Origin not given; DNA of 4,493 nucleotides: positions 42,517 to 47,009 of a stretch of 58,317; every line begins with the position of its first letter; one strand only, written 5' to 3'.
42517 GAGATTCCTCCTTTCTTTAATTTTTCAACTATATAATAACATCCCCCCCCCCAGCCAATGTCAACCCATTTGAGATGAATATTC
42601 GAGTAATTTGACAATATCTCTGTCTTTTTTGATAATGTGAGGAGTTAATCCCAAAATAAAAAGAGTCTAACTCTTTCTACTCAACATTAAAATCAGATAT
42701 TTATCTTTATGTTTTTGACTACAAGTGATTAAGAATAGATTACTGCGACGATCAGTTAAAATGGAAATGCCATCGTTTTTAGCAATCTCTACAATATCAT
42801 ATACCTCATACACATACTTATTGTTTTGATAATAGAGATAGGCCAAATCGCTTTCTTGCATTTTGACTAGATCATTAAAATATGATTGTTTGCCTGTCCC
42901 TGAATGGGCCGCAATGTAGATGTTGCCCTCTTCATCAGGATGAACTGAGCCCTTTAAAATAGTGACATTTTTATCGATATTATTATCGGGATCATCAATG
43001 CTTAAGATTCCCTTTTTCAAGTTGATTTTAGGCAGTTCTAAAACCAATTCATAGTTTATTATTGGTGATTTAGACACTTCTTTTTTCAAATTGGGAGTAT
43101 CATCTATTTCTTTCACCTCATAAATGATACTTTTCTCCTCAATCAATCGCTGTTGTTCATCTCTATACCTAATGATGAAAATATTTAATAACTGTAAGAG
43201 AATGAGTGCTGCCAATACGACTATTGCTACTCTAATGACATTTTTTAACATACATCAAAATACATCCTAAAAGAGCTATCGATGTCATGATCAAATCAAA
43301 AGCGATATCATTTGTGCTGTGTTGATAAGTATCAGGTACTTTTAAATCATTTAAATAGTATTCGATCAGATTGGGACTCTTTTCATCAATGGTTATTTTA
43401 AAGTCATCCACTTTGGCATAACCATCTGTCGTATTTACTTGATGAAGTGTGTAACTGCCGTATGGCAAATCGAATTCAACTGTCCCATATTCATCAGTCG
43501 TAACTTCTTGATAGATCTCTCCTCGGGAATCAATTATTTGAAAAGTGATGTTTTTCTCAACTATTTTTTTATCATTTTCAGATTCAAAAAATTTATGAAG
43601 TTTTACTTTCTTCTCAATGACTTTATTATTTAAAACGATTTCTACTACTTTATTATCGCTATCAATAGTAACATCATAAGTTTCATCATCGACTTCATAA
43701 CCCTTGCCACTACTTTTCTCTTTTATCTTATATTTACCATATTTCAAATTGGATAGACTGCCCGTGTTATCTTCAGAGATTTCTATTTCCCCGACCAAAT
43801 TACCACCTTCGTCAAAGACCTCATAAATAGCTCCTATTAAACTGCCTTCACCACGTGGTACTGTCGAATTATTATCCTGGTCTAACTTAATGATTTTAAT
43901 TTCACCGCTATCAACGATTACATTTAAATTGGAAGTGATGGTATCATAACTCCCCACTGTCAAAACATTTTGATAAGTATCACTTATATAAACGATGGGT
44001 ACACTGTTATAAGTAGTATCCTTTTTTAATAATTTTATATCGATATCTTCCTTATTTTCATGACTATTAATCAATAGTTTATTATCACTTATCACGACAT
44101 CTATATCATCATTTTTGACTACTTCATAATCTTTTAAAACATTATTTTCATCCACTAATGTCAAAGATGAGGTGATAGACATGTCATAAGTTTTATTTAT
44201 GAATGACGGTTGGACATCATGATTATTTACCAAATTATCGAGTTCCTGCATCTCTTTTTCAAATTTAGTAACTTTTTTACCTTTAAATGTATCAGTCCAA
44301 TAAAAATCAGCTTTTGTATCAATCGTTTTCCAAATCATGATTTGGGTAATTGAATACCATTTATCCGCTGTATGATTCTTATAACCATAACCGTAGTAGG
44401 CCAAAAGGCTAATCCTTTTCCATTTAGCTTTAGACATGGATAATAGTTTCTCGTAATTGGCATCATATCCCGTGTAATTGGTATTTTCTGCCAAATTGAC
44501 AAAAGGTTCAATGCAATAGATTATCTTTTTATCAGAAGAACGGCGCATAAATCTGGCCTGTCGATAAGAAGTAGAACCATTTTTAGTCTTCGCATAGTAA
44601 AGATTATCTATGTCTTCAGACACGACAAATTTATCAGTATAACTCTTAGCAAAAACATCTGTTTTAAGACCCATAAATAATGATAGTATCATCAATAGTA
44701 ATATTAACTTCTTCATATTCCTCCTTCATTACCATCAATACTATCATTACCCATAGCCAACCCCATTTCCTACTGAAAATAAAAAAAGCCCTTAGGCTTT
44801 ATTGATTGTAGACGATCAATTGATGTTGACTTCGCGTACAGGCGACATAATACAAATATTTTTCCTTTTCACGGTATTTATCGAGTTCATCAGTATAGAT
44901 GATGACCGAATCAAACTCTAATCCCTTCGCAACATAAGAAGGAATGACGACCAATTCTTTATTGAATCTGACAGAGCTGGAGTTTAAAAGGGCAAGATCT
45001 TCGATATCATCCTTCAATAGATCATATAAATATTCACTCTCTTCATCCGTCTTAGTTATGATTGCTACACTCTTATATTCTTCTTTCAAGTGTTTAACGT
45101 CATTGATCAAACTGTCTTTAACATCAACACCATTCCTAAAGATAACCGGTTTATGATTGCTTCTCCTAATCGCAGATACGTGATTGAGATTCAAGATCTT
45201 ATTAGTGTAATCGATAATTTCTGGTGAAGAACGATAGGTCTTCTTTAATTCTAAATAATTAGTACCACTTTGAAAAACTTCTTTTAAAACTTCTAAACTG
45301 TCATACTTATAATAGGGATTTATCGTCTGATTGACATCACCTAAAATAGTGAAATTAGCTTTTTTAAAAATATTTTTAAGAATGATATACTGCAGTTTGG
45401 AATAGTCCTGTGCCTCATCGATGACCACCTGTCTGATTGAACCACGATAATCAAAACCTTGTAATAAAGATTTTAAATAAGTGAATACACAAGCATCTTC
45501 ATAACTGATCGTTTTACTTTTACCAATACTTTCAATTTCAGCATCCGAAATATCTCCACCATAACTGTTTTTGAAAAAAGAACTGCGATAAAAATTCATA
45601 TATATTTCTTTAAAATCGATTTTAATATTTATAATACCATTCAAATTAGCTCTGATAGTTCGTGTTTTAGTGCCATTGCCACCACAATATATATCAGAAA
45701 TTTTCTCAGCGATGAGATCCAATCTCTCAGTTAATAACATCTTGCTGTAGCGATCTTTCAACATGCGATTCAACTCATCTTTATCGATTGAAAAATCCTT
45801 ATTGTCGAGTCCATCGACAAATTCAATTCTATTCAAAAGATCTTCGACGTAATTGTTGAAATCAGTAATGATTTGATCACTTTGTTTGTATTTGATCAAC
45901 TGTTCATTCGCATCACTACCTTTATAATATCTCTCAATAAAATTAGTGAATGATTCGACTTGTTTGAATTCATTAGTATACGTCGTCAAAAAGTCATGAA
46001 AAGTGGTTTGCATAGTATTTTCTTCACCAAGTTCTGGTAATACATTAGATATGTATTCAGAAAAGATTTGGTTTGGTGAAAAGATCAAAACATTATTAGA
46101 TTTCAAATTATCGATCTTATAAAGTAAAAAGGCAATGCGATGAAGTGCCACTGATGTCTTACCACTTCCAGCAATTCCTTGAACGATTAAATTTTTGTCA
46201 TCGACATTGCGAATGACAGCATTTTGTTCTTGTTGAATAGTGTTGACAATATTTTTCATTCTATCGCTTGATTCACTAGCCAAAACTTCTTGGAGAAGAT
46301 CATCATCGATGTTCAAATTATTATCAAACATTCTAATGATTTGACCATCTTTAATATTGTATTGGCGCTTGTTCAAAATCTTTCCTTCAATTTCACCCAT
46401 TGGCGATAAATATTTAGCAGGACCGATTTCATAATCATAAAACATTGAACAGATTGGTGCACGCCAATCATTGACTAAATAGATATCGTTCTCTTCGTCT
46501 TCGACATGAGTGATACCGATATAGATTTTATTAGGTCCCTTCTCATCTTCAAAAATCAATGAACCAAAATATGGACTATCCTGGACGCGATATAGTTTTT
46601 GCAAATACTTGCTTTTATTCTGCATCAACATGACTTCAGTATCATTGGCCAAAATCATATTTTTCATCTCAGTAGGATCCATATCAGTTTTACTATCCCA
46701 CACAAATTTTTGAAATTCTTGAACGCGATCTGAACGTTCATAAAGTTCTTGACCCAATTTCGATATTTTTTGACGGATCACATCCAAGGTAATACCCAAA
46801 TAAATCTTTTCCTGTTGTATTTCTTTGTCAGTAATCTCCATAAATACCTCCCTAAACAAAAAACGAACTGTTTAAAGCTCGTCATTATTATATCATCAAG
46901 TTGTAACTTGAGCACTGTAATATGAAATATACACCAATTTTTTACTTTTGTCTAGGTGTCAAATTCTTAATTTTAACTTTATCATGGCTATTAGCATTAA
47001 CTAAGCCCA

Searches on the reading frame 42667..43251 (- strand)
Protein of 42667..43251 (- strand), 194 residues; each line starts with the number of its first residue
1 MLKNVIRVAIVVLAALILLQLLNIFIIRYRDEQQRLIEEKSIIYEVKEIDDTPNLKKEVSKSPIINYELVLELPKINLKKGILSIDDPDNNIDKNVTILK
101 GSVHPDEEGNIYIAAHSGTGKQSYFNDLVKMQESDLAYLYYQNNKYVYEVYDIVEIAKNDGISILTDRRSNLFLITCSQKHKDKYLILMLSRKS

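Call 5: search_protein_families(library=pfam, proteins=[window:42667-43251:-])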
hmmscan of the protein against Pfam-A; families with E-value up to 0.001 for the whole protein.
window:42667-43251:- (194 aa): 1 family
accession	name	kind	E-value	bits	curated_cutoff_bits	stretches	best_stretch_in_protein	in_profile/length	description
PF04203.18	Sortase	-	1.8e-16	60.4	26.6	1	71-182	1-112/125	Sortase domain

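Call 12: find_encoding_contigs(protein=window:42667-43251:-, flank=6000, max_places=10)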
Protein window:42667-43251:- (194 aa): 3 contigs read that carry it; 3 places shown.
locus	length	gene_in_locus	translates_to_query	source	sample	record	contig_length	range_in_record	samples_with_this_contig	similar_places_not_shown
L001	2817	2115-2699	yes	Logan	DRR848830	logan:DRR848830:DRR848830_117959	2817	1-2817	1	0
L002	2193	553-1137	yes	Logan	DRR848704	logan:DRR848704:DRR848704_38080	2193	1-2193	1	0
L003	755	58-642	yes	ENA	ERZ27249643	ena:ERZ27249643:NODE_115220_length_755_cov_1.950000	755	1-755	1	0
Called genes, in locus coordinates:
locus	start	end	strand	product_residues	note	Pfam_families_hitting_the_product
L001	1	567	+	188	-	?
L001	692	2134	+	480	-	PF08341:TED (weak), PF17802:SpaA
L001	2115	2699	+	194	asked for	PF04203:Sortase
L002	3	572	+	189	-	?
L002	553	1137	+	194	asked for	PF04203:Sortase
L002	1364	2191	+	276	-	?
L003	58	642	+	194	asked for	PF04203:Sortase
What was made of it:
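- Tried and rejected: The sortase look-up (call 12) gave the same-lineage contigs instead.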

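Call 47: search_protein_families(library=ncbifam, proteins=[window:42667-43251:-], max_evalue=0.01)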
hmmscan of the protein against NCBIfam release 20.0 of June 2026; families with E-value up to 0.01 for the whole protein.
window:42667-43251:- (194 aa): 5 families
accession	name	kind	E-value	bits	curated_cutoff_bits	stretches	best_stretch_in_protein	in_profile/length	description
TIGR01076.1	sortase_fam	subfamily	9.7e-12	44.8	39.35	1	71-189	3-124/136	sortase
NF058671.1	sortase_SrtD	exception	2.6e-11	43.5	140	1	13-177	7-168/187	class D sortase, LPxTATN-specific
NF033745.1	class_C_sortase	subfamily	2.2e-10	40.7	160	1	70-178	95-205/220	class C sortase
NF033746.1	class_D_sortase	subfamily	1.4e-09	37.9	165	1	70-177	12-114/135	class D sortase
NF033747.1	class_E_sortase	subfamily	1.2e-07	31.8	160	1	91-167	95-170/211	class E sortase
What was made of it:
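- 42667..43251 (-): Sortase (194 aa), upstream and not under the G-tract promoter. Pfam PF04203 and TIGR01076 (calls 5, 47).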

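Call 56: list_cluster_members(proteins=[window:42667-43251:-, P0005, P0001, P0007])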
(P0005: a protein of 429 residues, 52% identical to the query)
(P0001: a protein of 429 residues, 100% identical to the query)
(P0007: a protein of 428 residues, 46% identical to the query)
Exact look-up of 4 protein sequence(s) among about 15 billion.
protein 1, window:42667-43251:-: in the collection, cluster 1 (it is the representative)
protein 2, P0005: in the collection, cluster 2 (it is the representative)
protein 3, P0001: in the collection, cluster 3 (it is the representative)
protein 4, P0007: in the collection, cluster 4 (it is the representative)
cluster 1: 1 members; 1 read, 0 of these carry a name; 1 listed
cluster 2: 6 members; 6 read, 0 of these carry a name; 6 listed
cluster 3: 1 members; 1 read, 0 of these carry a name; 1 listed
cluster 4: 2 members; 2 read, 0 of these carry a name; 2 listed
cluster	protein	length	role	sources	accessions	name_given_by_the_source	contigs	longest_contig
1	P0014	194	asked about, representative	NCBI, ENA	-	-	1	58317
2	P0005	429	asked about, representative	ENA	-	-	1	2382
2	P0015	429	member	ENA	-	-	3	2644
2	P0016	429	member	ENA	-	-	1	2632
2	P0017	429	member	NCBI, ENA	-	-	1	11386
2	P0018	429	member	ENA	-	-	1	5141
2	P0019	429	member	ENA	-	-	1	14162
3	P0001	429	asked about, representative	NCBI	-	-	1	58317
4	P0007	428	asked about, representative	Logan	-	-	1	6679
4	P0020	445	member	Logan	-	-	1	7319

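Call 57: find_encoding_contigs(protein=P0015, flank=1500, max_places=10)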
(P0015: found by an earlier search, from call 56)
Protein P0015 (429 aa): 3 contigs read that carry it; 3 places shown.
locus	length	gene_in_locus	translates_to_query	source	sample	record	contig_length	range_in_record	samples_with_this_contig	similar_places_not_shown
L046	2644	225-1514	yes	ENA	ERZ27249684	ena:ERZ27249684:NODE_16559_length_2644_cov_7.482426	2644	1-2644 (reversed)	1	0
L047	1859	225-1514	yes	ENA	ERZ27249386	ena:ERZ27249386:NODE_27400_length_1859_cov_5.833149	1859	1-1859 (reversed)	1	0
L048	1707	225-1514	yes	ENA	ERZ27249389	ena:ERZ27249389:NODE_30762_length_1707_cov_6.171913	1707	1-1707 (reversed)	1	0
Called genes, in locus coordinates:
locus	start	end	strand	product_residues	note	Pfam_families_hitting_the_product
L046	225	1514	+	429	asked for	-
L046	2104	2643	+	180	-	?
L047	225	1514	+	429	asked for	-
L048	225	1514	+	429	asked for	-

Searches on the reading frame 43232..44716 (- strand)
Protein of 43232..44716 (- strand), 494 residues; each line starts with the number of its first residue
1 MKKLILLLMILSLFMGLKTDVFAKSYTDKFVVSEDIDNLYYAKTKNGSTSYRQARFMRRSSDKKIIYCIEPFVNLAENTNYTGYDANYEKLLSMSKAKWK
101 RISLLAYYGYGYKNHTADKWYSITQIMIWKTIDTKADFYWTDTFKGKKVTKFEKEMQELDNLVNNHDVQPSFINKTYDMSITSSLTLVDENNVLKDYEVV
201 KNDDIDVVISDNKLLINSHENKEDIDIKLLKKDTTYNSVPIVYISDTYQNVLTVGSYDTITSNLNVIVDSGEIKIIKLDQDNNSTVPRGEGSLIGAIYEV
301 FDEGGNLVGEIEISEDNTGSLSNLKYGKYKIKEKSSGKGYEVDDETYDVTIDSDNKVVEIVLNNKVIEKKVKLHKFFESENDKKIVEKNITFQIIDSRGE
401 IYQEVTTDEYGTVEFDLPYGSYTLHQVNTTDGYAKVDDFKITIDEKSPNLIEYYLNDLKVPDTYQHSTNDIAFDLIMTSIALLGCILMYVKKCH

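Call 5: search_protein_families(library=pfam, proteins=[window:43232-44716:-])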
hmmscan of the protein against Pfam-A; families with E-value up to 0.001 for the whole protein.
window:43232-44716:- (494 aa): 3 families
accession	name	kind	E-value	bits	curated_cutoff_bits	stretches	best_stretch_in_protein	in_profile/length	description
PF17802.7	SpaA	-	3e-22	79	23.1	2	272-365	2-90/91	Prealbumin-like fold domain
PF08341.16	TED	-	4e-07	30.8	22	1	66-146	2-86/102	Thioester domain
PF17210.9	SdrD_B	-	0.0004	21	29.7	0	388-433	25-70/112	SdrD B-like domain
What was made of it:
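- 43232..44716 (-): Thioester-domain/SpaA-fold adhesin-like protein, the first gene of the surface module. Pfam TED + SpaA (call 5).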

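Call 47: search_protein_families(library=ncbifam, proteins=[window:43232-44716:-], max_evalue=0.01)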
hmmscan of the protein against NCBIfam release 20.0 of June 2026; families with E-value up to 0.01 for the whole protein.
window:43232-44716:- (494 aa): 0 families

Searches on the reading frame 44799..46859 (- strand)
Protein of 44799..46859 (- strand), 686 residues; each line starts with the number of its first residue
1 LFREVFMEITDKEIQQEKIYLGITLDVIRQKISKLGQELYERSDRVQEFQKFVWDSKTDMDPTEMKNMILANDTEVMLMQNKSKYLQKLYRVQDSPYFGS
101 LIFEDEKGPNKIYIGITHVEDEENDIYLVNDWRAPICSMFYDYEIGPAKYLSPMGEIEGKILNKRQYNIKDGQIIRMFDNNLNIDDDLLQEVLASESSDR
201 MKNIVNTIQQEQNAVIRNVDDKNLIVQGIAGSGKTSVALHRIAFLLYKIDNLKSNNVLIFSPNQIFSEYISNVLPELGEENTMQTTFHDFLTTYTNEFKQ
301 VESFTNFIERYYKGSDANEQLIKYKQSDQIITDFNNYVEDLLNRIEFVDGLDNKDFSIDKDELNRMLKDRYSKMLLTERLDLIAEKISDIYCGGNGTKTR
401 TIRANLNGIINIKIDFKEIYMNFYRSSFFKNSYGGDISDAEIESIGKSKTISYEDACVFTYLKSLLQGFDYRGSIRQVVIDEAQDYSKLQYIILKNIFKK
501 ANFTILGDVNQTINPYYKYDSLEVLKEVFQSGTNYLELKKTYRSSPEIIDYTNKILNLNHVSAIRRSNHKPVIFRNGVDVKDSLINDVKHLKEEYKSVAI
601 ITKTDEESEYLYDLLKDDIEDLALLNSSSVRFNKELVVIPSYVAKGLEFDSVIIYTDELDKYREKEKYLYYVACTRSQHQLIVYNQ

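Call 5: search_protein_families(library=pfam, proteins=[window:44799-46859:-])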
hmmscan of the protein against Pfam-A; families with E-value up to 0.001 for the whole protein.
window:44799-46859:- (686 aa): 8 families
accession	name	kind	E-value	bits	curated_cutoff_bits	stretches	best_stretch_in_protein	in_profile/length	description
PF00580.27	UvrD-helicase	-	1.7e-15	57.8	23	1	209-513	2-252/271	UvrD/REP helicase N-terminal domain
PF13245.12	AAA_19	-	1.5e-11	45.1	25.1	2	212-301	2-82/134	AAA domain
PF01443.25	Viral_helicase1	-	1.1e-08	35.7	21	1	441-685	30-228/228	Viral superfamily 1 RNA helicase core domain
PF09848.15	SLFN-g3_helicase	-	2.1e-07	31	24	0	223-305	3-70/354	Schlafen group 3, DNA/RNA helicase domain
PF00270.35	DEAD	-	1.1e-06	29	26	1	212-288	4-77/167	DEAD/DEAH box helicase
PF13538.12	UvrD_C_2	-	3.1e-06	27.4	27.4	1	637-684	3-52/52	UvrD-like helicase C-terminal domain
PF02562.22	PhoH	-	7e-06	26.1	27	0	478-531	123-177/205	PhoH-like protein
PF13361.12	UvrD_C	-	0.00025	21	25.6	1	278-683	152-345/350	UvrD-like helicase C-terminal domain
